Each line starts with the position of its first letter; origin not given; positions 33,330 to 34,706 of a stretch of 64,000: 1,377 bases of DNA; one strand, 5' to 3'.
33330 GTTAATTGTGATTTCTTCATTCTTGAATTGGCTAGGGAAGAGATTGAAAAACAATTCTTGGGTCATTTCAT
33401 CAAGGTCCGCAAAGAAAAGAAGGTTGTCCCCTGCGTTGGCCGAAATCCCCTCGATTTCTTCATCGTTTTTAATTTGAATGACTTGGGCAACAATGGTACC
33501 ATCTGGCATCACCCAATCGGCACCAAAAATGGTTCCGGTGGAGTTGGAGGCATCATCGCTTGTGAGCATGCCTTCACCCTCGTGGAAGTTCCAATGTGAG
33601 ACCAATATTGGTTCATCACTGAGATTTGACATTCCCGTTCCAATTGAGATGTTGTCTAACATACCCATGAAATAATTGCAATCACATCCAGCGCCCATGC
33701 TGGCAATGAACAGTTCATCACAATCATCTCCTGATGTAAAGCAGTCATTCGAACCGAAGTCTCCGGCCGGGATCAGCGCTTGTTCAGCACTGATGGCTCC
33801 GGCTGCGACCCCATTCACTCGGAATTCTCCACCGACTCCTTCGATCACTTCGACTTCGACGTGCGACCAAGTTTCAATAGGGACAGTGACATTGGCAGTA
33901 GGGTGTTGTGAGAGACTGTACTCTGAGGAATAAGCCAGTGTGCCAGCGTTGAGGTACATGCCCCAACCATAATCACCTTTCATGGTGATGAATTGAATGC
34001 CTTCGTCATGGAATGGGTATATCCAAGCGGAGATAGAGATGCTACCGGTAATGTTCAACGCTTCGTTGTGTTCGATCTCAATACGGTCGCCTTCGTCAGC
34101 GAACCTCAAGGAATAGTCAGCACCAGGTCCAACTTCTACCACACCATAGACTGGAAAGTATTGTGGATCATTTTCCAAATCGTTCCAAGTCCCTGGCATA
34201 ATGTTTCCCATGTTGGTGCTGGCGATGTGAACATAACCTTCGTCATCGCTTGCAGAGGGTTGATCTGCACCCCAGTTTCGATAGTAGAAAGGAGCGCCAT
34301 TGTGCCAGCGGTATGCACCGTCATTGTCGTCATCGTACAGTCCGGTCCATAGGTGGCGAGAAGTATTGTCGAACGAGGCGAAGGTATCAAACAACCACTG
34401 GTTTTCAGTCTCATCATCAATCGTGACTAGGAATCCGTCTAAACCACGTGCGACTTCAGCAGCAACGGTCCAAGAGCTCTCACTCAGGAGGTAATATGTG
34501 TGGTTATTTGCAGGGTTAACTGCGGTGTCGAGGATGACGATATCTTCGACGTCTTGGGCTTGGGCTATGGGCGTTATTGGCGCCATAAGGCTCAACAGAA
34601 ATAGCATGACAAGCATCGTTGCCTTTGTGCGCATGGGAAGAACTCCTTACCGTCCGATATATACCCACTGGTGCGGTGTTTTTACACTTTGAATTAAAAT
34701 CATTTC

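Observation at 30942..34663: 1230-aa surface protein combining a cysteine-free C-type-lectin-like domain, a LamG domain, three PPC domains and Ca-binding loops, with a strong TATA box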

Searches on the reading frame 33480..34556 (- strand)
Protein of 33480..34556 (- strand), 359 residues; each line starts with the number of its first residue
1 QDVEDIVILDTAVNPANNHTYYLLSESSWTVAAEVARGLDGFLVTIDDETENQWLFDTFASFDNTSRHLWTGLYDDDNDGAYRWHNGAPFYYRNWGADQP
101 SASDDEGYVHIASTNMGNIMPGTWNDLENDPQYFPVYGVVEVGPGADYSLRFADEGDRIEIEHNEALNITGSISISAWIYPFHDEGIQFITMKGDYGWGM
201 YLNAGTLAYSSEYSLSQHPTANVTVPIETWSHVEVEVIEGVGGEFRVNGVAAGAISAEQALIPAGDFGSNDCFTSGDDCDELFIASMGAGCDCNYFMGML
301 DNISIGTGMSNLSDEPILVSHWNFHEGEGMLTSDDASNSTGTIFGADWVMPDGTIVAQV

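Call 22: predict_structure(alignment_id=A2)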
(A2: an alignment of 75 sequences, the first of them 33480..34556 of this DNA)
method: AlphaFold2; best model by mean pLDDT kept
length: 359 residues; sequences in the alignment: 75
mean_pLDDT: 74.5   pTM: 0.64
mean pLDDT of the five models: 74.5, 71.8, 71.3, 70.6, 68.6
residues with pLDDT >= 90: 124; 70-90: 114; 50-70: 59; < 50: 62
segments of 3 or more residues with pLDDT < 50: 78-128, 144-146, 357-359
pLDDT, mean of each block of 10 residues (from residue 1): 68 82 81 70 67 77 72 50 39 30 32 30 41 71 65 90 89 96 94 89 96 84 92 96 96 95 73 61 84 85 95 93 77 86 84 50
secondary structure, 60 per line:
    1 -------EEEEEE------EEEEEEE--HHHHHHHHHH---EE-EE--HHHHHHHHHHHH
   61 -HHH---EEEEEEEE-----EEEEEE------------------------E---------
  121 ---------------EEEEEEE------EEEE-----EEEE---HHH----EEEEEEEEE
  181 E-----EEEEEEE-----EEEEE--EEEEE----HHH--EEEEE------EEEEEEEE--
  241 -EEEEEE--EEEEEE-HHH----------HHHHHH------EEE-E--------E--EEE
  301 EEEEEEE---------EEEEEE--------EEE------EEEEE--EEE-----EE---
elements in order: E8-13 E20-26 H29-38 H49-60 E68-75 E81-86 E136-142 E149-152 E158-161 E172-181 E187-193 E199-203 E206-210 E220-224 E231-238 E242-247 E250-255 H270-275 E282-284 E298-307 E317-322 E331-333 E340-344 E347-349
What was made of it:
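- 33483..34124 (-): LamG / ConA-like (Laminin_G_3, pentraxin-like) jelly-roll (residues 171-384), with four invariant Cys (298, 305, 317, 319). AF2 pLDDT about 90 (call 22).
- On C-type lectin-like domain (Pfam PF00059 Lectin_C): The AF2 core elements come in the right order with pLDDT 67-82, but the long-loop region (residues 104-154) scores below 50 (call 22).
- Closest known: Animal Ca2+-dependent C-type lectins. Same: The secondary-structure order beta-beta-alpha-alpha-beta...beta appears in the AF2 model (call 22).
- AF2 could not place the CTLD long-loop region that would hold the Ca2+/sugar site (pLDDT below 50, call 22).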

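Call 24: fold_search(model_id=the predicted structure, library=pdb)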
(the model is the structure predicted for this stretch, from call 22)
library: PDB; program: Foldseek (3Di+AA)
matches with E <= 10: 1150; with E <= 0.001: 257
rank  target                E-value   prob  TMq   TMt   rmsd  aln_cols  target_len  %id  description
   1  4dqa                  2.5e-09  1.00  0.45  0.46   6.7       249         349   12  Crystal structure of a putative carbohydrate binding protein (BACOVA_03559) from Bacteroides ovatus ATCC 8483 at 1.50 A  (released 2012-03-21)
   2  9k6n_A                5.5e-08  1.00  0.41  0.69   5.8       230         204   15  Pentraxin Domain of PTX3 Tetramer (released 2025-10-22)
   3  8a7d_C                8.4e-08  1.00  0.37  0.16   7.8       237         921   13  Partial dimer complex of PAPP-A and its inhibitor STC2 (released 2022-11-02)
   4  9a24_A                8.8e-08  1.00  0.42  0.41   4.5       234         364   13  PTX3 hybrid cryoEM and AlphaFold model (released 2022-07-29)
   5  8s50_A                9.3e-08  1.00  0.42  0.63   5.4       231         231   13  Cryo-EM structure of the C terminal region of PTX3 with a section of coiled-coil (released 2025-01-22)
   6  7zl1_A                1.2e-07  1.00  0.36  0.57   3.2       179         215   17  PTX3 Pentraxin Domain (released 2022-08-03)
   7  7ufg_B                1.3e-07  1.00  0.35  0.12   6.5       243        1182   14  Cryo-EM structure of PAPP-A in complex with IGFBP5 (released 2022-09-28)
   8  3flp_A                1.8e-07  1.00  0.35  0.54   7.4       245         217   13  Crystal structure of native heptameric SAP-like pentraxin from Limulus polyphemus (released 2009-01-20)
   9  8pvq                  2.0e-07  1.00  0.40  0.69   4.5       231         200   14  Crystal Structure of Human PTX3 C-terminal domain (released 2024-07-24)
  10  8huy_B                2.1e-07  1.00  0.40  0.21  12.2       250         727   14  N-acetyl-(R)-beta-phenylalanine acylase (released 2023-03-15)
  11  8d8o_B                2.3e-07  1.00  0.37  0.13   7.4       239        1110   14  Cryo-EM structure of substrate unbound PAPP-A (released 2022-09-28)
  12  8huy_A                3.3e-07  1.00  0.41  0.21  13.5       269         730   13  N-acetyl-(R)-beta-phenylalanine acylase (released 2023-03-15)
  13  8sl1_A                3.5e-07  1.00  0.38  0.17   5.8       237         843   16  Cryo-EM structure of PAPP-A2 (released 2023-11-08)
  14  6lvd_A                4.1e-07  1.00  0.39  0.20   6.3       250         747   12  Structure of Dimethylformamidase, tetramer, Y440A mutant (released 2020-06-03)
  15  9k6u_A                4.3e-07  1.00  0.38  0.63   2.7       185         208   16  Pentraxin Domain of PTX3 Octamer (released 2025-10-22)
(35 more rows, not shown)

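Call 69: search_dna_similar(query=window:33480-34556:-, collection=phages, mode=protein, max_evalue=0.001, max_rows=15)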
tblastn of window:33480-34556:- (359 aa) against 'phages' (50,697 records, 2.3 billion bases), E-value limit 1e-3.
Records with a match: 4; places in all: 4; records where one place covers at least 80% of the query: 0.
Best place of each record, by identity: <60% 4.
By first word of the organism name: Flavobacterium 4.
By host as written in the record: Flavobacterium sp. LMO8 4.
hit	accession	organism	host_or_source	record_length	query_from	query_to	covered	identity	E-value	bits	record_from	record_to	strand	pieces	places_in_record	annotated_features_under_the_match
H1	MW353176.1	Flavobacterium phage vB_FspM_immuto_3-5A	Flavobacterium sp. LMO8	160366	17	177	45%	26.8%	1e-6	57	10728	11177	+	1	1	lectin C-type domain-containing protein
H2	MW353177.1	Flavobacterium phage vB_FspM_immuto_13-6C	Flavobacterium sp. LMO8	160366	17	129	31%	30.7%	1e-6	57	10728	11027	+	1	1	lectin C-type domain-containing protein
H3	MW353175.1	Flavobacterium phage vB_FspM_immuto_2-6A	Flavobacterium sp. LMO8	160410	17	129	31%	30.7%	1e-6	57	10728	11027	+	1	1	lectin C-type domain-containing protein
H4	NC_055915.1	Flavobacterium phage vB_FspM_immuto_2-6A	Flavobacterium sp. LMO8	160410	17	129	31%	30.7%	1e-6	57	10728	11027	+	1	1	lectin C-type domain-containing protein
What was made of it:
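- Tried and rejected: Viral homologues. tblastn against 50,697 phage records found only a Flavobacterium-phage C-type lectin at 27-31% identity (call 69).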
